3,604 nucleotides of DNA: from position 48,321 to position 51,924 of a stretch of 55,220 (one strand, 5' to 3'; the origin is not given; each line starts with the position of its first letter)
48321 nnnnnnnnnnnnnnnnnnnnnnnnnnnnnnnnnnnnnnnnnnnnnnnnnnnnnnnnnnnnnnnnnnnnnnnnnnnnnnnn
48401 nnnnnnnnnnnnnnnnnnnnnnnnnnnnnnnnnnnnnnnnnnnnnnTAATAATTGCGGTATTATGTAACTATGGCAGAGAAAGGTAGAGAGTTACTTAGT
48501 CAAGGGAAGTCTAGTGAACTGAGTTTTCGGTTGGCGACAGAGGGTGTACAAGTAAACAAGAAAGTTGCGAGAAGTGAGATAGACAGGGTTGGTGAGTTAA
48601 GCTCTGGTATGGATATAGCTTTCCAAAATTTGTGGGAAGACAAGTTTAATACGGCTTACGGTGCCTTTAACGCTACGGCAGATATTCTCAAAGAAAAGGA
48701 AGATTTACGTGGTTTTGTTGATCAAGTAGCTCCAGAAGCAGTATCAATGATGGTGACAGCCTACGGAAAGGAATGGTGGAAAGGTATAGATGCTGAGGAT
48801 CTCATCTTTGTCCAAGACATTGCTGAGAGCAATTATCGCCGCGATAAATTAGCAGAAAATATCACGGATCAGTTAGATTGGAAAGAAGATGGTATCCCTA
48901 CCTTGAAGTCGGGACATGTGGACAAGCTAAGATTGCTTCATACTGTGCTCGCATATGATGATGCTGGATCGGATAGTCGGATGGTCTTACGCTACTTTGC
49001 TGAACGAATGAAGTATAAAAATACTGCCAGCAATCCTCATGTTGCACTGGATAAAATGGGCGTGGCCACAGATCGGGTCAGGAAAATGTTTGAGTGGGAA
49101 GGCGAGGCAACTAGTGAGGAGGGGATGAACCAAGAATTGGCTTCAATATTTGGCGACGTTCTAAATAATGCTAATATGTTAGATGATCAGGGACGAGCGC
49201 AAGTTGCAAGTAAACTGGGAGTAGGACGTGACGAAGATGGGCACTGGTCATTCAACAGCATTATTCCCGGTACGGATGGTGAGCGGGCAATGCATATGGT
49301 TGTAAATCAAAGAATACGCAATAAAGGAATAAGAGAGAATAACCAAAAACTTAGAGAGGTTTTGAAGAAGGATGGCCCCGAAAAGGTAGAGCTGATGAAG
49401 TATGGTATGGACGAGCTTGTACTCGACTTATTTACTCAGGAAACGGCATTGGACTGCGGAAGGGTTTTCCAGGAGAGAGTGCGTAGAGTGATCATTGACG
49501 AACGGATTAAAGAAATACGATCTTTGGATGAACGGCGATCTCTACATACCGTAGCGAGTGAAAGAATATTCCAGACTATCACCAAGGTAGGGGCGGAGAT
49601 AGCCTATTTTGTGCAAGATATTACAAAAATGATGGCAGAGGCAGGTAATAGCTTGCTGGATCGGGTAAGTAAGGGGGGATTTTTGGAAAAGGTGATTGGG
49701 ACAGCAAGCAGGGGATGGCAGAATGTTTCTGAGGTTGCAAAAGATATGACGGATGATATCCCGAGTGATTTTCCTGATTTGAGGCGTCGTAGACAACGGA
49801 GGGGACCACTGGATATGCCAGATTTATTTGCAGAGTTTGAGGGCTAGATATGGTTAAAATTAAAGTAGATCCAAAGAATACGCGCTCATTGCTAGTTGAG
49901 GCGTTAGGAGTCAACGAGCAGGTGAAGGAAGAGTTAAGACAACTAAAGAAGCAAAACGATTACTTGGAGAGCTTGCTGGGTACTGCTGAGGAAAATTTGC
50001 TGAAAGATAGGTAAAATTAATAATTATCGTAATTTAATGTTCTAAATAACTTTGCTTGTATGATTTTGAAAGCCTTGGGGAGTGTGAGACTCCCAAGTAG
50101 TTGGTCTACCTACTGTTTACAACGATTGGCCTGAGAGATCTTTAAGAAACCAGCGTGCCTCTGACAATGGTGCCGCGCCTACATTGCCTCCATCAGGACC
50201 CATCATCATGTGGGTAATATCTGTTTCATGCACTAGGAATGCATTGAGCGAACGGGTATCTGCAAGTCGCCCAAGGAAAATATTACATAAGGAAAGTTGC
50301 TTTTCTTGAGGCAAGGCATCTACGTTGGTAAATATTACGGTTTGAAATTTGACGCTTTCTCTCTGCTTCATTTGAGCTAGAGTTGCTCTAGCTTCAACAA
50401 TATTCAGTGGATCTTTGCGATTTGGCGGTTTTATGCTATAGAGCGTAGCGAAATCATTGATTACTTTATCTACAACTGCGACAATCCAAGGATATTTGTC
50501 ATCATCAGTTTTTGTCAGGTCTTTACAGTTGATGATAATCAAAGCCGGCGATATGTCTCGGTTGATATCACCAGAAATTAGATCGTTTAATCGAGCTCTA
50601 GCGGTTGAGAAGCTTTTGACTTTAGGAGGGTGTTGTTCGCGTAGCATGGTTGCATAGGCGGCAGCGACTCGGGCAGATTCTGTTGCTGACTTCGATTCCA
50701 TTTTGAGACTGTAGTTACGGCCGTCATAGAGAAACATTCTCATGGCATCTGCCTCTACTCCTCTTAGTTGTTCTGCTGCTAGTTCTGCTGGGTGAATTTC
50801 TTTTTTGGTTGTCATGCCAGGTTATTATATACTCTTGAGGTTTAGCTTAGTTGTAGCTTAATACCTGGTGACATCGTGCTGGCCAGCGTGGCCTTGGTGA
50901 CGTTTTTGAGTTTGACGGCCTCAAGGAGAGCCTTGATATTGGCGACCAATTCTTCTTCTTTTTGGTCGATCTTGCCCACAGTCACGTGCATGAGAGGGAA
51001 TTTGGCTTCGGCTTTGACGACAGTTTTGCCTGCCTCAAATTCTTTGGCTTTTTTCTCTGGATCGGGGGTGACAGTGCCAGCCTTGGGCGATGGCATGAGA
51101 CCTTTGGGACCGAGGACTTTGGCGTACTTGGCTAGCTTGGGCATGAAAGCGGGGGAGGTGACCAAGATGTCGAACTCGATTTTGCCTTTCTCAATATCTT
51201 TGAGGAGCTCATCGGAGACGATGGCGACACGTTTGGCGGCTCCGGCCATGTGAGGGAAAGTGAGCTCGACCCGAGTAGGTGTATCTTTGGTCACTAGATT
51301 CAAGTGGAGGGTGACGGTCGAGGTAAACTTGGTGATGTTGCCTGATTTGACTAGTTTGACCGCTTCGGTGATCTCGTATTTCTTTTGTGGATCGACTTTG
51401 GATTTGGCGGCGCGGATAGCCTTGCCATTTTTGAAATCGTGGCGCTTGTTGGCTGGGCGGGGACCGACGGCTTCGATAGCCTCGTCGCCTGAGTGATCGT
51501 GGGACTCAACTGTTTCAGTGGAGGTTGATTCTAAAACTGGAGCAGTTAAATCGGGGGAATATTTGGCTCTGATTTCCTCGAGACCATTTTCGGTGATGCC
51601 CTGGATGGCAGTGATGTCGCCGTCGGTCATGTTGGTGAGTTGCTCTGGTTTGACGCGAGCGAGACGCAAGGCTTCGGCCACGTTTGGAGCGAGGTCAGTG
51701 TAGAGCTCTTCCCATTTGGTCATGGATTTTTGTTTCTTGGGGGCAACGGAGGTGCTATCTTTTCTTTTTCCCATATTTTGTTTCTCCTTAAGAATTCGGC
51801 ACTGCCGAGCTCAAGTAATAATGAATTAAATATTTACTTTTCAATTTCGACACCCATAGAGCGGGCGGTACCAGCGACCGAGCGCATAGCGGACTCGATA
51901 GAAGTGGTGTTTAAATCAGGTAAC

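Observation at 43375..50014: Threefold repeated module: large helical protein followed by a coupled coiled-coil micro-protein of about 55 aa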

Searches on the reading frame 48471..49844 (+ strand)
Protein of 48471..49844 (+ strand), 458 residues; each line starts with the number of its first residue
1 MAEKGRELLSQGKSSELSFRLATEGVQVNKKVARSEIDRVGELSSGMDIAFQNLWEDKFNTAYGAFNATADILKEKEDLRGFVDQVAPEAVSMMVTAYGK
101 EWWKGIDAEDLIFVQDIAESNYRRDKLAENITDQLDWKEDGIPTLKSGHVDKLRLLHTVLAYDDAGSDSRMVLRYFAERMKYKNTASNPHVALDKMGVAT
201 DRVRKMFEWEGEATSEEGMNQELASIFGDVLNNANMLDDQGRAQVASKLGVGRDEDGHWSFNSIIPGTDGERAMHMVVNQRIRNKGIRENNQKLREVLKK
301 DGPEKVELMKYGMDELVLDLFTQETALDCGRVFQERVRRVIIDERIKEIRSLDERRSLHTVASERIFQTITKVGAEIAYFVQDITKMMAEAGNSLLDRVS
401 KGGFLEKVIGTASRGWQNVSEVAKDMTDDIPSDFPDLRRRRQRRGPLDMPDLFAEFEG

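Call 10: search_protein_families(library=pfam, max_evalue=0.1, proteins=[window:48471-49844:+])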
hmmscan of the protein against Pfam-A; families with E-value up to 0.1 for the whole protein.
window:48471-49844:+ (458 aa): 2 families
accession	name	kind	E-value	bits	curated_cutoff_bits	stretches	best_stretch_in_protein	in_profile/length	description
PF07889.17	DUF1664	-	0.0061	17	34.6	0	90-114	10-34/124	Protein of unknown function (DUF1664)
PF10145.14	PhageMin_Tail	-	0.036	14.4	33.2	0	193-249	142-199/201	Phage-related minor tail protein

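Call 11: search_protein_families(library=ncbifam, max_evalue=0.1, proteins=[window:48471-49844:+])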
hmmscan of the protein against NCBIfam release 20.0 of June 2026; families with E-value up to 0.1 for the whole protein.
window:48471-49844:+ (458 aa): 2 families
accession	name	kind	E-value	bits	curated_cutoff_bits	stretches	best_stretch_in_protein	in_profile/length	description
NF047582.1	LIC13081_fam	equivalog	0.03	14.4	185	0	320-370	102-153/154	LIC13081 family protein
NF041418.1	MbpA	equivalog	0.075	12.9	90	0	323-365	18-60/93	mobilization protein MbpA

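Call 20: search_protein_families(library=phrogs, max_evalue=0.01, proteins=[window:48471-49844:+])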
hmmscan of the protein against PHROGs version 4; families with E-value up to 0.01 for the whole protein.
window:48471-49844:+ (458 aa): 0 families

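Call 72: search_protein_families(library=padloc, max_evalue=0.01, proteins=[window:48471-49844:+])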
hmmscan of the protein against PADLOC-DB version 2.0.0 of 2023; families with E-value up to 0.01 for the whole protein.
window:48471-49844:+ (458 aa): 0 families

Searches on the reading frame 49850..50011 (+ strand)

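Call 92: search_protein_families(library=pfam, max_evalue=0.05, proteins=[window:49850-50011:+])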
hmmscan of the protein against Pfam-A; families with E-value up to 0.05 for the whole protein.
window:49850-50011:+ (54 aa): 2 families
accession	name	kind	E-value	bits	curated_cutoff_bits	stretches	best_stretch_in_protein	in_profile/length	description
PF25600.1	TRIM_CC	-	0.034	14.4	30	1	11-46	55-90/142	TRIM protein coiled-coil region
PF07128.17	DUF1380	-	0.042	14.4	26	1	20-51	75-106/137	Protein of unknown function (DUF1380)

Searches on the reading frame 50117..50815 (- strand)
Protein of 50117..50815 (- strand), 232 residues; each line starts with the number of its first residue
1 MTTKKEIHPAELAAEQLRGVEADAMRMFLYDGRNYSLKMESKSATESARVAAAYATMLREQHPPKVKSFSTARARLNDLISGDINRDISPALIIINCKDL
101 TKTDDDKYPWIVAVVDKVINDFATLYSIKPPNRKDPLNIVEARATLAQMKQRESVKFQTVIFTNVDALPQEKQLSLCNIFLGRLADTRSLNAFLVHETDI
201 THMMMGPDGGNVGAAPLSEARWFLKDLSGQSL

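Call 10: search_protein_families(library=pfam, max_evalue=0.1, proteins=[window:50117-50815:-])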
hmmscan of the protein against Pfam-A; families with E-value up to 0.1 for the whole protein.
window:50117-50815:- (232 aa): 0 families

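Call 11: search_protein_families(library=ncbifam, max_evalue=0.1, proteins=[window:50117-50815:-])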
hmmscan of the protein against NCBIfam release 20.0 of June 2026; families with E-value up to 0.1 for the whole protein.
window:50117-50815:- (232 aa): 0 families

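Call 20: search_protein_families(library=phrogs, max_evalue=0.01, proteins=[window:50117-50815:-])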
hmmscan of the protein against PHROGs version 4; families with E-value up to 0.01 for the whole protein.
window:50117-50815:- (232 aa): 0 families

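Call 72: search_protein_families(library=padloc, max_evalue=0.01, proteins=[window:50117-50815:-])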
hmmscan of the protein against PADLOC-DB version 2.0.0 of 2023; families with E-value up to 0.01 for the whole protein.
window:50117-50815:- (232 aa): 0 families
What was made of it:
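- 50117..50815 (-): p232, a strain-specific ORF between m3 and rplA. No family hits (calls 10, 11, 20, 72).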

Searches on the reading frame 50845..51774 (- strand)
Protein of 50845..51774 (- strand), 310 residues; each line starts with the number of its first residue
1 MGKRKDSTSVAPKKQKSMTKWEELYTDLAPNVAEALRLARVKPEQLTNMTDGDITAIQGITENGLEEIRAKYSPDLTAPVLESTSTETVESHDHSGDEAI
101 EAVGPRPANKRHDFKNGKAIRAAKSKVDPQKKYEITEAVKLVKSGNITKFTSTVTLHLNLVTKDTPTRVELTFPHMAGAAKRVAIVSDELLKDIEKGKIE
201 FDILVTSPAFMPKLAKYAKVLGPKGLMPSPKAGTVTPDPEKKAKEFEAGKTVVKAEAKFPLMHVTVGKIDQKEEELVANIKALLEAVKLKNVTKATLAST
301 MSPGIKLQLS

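Call 114: search_protein_families(library=pfam, max_evalue=0.001, proteins=[window:50845-51774:-])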
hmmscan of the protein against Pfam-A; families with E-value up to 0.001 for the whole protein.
window:50845-51774:- (310 aa): 1 family
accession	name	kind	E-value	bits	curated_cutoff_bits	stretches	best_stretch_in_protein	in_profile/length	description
PF00687.26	Ribosomal_L1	-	2.1e-26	93.2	32.2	1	176-303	58-198/198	Ribosomal protein L1p/L10e family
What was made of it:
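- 50842..51774 (-): rplA (ribosomal protein L1), the other boundary of the island. Pfam Ribosomal_L1, E 2.1e-26 (call 114).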
